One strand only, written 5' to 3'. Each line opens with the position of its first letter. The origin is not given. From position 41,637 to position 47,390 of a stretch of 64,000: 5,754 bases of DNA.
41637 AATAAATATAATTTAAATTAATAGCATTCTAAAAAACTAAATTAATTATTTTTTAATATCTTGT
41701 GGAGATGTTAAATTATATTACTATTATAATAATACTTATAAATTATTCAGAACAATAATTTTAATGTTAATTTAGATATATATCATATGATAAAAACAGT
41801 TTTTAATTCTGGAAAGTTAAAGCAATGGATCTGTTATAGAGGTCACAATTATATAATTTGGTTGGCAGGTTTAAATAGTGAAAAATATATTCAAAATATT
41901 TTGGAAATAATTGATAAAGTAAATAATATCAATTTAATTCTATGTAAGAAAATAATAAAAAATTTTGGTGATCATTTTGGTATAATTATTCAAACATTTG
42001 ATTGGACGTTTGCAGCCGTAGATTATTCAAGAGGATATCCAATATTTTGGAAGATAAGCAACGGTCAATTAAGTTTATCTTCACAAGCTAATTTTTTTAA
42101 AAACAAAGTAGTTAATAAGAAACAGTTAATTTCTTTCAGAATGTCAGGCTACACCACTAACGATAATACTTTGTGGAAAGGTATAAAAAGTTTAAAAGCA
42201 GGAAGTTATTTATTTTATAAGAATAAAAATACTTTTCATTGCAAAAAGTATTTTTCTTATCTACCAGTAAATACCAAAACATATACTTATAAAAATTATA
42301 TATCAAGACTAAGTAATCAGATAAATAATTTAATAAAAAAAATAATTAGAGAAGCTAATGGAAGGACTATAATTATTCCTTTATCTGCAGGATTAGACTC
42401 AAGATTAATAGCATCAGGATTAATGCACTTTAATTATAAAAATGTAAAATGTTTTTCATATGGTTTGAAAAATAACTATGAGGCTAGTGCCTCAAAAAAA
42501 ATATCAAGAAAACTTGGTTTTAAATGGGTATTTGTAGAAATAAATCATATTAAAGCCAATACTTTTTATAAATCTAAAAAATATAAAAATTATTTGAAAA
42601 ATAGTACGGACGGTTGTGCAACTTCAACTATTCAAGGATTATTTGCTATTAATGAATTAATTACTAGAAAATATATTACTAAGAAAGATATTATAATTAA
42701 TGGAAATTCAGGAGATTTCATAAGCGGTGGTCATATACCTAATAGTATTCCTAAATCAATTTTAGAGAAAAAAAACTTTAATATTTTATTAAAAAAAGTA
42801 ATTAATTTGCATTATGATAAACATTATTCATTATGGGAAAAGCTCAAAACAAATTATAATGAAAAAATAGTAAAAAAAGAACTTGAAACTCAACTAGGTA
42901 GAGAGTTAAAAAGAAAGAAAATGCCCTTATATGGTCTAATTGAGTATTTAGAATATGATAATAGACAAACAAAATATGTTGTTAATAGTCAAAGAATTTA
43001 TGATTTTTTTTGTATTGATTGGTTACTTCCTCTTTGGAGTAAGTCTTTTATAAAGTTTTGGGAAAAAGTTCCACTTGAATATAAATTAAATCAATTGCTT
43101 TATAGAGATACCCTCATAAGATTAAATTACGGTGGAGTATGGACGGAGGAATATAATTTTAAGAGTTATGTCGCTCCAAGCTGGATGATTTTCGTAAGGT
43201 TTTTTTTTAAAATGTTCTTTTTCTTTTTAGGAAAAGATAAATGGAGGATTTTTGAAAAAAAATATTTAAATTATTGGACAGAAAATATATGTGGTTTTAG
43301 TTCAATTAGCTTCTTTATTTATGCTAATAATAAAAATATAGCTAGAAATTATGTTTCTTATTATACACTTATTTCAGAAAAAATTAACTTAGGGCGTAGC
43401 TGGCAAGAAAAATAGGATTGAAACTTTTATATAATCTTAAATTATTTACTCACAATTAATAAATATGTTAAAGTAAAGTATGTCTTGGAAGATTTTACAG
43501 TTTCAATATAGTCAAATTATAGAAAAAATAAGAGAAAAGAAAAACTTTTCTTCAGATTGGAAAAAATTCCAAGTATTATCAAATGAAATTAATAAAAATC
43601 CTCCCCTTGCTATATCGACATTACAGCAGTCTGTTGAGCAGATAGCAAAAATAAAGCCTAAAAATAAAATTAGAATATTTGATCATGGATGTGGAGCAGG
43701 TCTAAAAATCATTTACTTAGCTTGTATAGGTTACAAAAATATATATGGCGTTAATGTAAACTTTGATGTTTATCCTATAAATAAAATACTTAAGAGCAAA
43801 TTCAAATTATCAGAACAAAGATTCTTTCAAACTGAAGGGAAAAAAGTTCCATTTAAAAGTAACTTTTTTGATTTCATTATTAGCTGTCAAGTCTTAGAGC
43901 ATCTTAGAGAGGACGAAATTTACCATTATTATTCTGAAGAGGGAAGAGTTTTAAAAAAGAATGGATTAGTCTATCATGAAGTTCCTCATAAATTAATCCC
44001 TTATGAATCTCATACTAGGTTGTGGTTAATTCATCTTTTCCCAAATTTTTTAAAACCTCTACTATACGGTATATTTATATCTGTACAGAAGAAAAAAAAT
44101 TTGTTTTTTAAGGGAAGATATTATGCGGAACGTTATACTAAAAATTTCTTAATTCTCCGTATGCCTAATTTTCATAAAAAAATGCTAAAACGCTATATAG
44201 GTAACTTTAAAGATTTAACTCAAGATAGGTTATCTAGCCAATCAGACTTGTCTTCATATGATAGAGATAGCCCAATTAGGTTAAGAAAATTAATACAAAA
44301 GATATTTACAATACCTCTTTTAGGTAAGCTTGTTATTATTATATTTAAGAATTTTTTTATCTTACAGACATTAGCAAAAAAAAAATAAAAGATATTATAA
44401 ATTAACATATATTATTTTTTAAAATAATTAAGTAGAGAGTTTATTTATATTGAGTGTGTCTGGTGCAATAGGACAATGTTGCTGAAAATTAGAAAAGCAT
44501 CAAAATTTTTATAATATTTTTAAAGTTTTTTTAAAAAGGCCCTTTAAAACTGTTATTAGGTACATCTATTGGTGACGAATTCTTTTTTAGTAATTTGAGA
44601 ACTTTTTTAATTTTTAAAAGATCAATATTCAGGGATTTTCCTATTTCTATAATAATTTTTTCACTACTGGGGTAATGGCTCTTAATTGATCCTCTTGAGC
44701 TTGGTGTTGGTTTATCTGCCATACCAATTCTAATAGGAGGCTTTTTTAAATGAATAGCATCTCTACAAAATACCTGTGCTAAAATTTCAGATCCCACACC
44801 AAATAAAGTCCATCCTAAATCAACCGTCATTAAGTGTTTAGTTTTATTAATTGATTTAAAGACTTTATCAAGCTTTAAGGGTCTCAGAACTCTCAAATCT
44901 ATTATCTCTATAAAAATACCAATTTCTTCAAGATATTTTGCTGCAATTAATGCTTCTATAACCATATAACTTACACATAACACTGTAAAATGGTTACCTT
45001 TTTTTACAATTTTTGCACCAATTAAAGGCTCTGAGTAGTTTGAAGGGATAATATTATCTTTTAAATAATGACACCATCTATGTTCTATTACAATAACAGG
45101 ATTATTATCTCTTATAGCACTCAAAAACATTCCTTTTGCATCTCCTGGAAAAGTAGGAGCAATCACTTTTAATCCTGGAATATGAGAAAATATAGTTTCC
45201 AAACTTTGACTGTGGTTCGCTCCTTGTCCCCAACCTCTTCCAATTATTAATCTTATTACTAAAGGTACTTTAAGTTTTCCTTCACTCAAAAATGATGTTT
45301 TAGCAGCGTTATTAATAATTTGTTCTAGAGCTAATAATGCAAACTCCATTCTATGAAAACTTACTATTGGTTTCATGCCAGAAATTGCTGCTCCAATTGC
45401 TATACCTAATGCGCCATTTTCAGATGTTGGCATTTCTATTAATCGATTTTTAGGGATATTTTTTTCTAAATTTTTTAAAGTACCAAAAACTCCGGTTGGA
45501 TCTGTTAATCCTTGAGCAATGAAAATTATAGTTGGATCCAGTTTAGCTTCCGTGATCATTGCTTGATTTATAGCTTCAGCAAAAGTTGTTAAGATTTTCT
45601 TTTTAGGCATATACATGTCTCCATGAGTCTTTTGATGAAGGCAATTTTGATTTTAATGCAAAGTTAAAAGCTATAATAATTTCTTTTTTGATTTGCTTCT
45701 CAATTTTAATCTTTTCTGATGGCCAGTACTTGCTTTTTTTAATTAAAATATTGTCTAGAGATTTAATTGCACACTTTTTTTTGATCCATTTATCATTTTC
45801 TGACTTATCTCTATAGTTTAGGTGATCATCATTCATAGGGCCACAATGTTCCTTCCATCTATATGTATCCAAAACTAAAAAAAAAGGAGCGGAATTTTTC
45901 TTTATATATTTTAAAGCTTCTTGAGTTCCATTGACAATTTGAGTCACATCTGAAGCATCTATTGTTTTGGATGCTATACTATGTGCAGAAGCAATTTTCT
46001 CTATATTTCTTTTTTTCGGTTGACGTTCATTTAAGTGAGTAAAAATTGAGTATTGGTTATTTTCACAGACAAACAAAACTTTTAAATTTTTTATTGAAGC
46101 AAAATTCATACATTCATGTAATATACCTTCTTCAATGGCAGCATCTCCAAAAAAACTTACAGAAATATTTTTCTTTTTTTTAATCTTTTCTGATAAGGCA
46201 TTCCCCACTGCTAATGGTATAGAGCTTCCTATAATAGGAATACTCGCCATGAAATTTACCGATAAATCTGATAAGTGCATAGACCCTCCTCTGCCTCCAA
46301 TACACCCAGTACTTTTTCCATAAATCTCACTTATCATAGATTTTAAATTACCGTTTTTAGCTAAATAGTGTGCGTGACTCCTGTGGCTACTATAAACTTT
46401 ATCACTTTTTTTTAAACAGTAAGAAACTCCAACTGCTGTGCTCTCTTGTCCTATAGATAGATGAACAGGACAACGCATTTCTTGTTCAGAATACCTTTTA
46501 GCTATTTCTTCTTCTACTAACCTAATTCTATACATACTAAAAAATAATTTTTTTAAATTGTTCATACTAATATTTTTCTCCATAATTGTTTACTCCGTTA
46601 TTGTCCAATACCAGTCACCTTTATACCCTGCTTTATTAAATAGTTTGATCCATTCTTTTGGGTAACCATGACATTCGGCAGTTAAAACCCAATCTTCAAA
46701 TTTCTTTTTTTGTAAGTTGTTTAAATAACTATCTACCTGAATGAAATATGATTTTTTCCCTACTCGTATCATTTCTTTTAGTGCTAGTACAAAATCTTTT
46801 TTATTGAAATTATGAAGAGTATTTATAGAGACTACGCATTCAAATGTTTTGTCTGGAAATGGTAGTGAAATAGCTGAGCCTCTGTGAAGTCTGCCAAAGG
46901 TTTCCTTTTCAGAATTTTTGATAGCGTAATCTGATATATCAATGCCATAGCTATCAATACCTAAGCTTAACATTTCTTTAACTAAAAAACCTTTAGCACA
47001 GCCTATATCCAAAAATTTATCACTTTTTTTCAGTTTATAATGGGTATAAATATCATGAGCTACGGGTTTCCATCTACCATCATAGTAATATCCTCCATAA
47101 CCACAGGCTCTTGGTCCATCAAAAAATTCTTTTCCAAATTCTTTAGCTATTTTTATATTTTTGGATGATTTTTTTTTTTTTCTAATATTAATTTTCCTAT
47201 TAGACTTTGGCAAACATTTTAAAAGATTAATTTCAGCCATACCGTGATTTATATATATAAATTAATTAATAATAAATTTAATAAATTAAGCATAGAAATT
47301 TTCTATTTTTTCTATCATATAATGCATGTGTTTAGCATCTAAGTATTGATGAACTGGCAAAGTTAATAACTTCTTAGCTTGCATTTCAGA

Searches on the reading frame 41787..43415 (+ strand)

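Call 24: search_protein_families(library=pfam, proteins=[window:41787-43415:+], max_evalue=1)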
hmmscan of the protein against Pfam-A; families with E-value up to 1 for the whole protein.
window:41787-43415:+ (542 aa): 4 families
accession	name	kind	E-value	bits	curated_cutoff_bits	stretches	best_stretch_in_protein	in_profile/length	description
PF00733.27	Asn_synthase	-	5.7e-06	26.7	21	1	199-436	24-261/354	Asparagine synthase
PF06508.19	QueC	-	0.014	15.3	22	1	195-257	2-65/210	Queuosine biosynthesis protein QueC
PF02540.23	NAD_synthase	-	0.091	12.3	21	1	177-263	3-92/242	NAD synthase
PF24167.1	DUF7411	-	0.24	11.4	28.7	1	199-273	7-79/194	Family of unknown function (DUF7411)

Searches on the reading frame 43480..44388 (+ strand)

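Call 24: search_protein_families(library=pfam, proteins=[window:43480-44388:+], max_evalue=1)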
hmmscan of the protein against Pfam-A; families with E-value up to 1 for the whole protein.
window:43480-44388:+ (302 aa): 8 families
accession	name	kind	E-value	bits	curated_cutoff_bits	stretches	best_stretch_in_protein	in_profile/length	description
PF08241.18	Methyltransf_11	-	3.5e-13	50.4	21.2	1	68-165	2-94/95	Methyltransferase domain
PF13649.12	Methyltransf_25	-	1.7e-09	38.7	27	1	66-162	1-97/97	Methyltransferase domain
PF13489.12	Methyltransf_23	-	2.7e-08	34.2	27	1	49-182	10-132/164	Methyltransferase domain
PF13847.12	Methyltransf_31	-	6.3e-05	23.1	27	1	62-166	3-109/145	Methyltransferase domain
PF03848.20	TehB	-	0.00027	20.8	20.4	1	52-150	23-116/193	Tellurite resistance protein TehB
PF08242.18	Methyltransf_12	-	0.0076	17.4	30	1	68-163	2-97/98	Methyltransferase domain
PF02353.26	CMAS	-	0.098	12.4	27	1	57-167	57-165/273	Mycolic acid cyclopropane synthetase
PF07021.18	MetW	-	0.18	11.9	21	1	63-145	14-91/193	Methionine biosynthesis protein MetW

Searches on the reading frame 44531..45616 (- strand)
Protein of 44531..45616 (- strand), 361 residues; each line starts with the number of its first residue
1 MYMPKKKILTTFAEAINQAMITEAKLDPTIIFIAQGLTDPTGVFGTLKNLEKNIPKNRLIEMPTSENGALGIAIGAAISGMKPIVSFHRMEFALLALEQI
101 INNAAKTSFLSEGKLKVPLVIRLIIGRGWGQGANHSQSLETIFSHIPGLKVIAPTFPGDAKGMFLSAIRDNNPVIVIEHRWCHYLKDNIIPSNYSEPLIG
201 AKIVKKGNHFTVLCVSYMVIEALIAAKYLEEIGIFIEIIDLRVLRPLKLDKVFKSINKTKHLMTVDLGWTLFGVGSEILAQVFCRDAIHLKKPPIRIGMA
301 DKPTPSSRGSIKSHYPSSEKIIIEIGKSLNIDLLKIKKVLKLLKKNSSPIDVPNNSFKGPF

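Call 24: search_protein_families(library=pfam, proteins=[window:44531-45616:-], max_evalue=1)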
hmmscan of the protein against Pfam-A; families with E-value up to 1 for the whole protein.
window:44531-45616:- (361 aa): 2 families
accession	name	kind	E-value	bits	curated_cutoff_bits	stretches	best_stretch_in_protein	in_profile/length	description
PF02779.29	Transket_pyr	-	4.6e-28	98.5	27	1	12-180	5-169/174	Transketolase, pyrimidine binding domain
PF02780.25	Transketolase_C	-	2e-19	70.2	25.9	1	201-315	3-117/124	Transketolase, C-terminal domain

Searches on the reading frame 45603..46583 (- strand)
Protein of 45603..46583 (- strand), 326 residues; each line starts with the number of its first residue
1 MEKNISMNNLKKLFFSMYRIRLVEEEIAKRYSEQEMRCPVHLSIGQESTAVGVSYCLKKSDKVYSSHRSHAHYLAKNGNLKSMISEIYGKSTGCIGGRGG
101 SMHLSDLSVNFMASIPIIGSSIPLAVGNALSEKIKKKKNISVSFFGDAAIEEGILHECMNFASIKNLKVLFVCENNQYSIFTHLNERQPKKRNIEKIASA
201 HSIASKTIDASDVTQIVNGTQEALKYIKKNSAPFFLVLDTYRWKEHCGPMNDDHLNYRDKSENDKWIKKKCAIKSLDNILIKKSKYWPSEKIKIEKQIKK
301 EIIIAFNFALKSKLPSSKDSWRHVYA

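Call 25: search_protein_families(library=pfam, proteins=[window:45603-46583:-], max_evalue=0.001)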
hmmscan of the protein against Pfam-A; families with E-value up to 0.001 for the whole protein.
window:45603-46583:- (326 aa): 2 families
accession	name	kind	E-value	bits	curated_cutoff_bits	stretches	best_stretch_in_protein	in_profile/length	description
PF00676.26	E1_dh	-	5.8e-57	193.4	22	1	17-315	3-297/300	Dehydrogenase E1 component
PF13292.11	DXP_synthase_N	-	5.7e-07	29.5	21.2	1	120-228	115-229/274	1-deoxy-D-xylulose-5-phosphate synthase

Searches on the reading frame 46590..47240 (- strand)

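Call 25: search_protein_families(library=pfam, proteins=[window:46590-47240:-], max_evalue=0.001)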
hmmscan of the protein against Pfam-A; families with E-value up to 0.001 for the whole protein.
window:46590-47240:- (216 aa): 7 families
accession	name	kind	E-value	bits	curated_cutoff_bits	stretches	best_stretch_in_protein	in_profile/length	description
PF08241.18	Methyltransf_11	-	4.5e-16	59.7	21.2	1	77-163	1-89/95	Methyltransferase domain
PF13649.12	Methyltransf_25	-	2.8e-13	50.8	27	1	77-162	2-94/97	Methyltransferase domain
PF13847.12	Methyltransf_31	-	1.2e-11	44.9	27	1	71-205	2-145/145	Methyltransferase domain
PF13489.12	Methyltransf_23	-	1.7e-08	34.8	27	1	70-203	20-147/164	Methyltransferase domain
PF08242.18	Methyltransf_12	-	4.4e-08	34.2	30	1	77-152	1-85/98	Methyltransferase domain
PF07021.18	MetW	-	3.6e-06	27.2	21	1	70-164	11-105/193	Methionine biosynthesis protein MetW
PF01209.24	Ubie_methyltran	-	0.00097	19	20.1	0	69-165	44-150/233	ubiE/COQ5 methyltransferase family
